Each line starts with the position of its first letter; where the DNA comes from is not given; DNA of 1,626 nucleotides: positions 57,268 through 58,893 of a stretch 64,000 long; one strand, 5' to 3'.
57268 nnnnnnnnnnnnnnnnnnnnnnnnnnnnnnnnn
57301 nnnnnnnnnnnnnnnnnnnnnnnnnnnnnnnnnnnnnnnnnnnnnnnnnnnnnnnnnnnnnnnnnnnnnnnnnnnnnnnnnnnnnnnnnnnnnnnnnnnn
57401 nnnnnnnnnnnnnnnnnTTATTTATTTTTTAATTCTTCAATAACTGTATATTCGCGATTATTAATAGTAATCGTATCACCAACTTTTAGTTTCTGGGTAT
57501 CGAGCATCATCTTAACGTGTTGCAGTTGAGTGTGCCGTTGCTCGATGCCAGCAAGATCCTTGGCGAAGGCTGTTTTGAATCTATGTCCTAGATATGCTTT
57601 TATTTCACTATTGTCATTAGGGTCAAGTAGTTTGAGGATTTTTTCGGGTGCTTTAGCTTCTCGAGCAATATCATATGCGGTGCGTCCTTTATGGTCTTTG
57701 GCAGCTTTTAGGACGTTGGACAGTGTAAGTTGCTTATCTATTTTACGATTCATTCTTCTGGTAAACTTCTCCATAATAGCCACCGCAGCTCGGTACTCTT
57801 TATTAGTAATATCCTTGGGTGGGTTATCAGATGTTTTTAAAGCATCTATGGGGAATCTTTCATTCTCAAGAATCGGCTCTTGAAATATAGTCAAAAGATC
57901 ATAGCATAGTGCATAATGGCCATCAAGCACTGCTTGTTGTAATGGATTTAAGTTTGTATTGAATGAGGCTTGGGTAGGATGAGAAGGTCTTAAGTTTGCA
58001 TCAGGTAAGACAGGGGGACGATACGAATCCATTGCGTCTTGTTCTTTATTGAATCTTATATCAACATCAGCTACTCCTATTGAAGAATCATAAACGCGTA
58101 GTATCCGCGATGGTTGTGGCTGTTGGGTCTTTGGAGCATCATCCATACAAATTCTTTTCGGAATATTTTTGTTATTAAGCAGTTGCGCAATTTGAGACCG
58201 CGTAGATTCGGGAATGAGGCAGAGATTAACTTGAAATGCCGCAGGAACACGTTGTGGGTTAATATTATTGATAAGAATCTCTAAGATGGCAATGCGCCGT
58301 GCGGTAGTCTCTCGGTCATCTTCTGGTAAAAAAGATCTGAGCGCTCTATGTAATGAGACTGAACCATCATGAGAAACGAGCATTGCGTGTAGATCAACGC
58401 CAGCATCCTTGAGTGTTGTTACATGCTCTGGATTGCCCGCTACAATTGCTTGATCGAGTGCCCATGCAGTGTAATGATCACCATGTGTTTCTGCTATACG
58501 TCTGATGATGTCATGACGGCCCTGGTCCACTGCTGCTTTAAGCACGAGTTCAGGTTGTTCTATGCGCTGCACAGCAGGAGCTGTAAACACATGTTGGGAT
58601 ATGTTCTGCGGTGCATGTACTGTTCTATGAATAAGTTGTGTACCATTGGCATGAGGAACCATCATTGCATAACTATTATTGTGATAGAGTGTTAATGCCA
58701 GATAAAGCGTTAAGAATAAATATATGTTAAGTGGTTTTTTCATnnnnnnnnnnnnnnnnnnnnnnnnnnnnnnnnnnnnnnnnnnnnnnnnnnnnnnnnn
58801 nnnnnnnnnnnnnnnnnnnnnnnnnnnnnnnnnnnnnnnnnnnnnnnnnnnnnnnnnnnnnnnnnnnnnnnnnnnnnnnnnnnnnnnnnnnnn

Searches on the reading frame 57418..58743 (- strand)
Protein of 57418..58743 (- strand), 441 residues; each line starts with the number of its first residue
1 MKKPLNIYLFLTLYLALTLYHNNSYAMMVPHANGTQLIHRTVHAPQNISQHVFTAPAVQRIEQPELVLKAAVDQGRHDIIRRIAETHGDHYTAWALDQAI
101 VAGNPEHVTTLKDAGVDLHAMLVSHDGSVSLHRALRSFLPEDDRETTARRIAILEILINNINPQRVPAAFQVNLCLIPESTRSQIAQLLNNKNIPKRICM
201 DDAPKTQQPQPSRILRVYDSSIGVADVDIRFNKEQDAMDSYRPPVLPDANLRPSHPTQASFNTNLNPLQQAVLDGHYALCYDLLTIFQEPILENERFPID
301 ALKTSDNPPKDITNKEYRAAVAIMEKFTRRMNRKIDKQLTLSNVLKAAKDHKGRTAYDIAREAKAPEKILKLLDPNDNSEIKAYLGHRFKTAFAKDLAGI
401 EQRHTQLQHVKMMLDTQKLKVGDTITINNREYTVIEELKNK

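Call 51: search_protein_families(library=pfam, proteins=[window:57418-58743:-], max_evalue=0.001)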
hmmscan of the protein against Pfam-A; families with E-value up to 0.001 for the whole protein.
window:57418-58743:- (441 aa): 0 families

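Call 83: search_protein_families(library=pfam, proteins=[window:57418-58743:-], max_evalue=0.01)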
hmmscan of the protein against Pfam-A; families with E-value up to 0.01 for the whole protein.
window:57418-58743:- (441 aa): 1 family
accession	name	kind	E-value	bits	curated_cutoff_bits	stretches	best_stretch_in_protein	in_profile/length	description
PF12796.13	Ank_2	-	0.0081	17.1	27.3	0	66-119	31-87/90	Ankyrin repeats (3 copies)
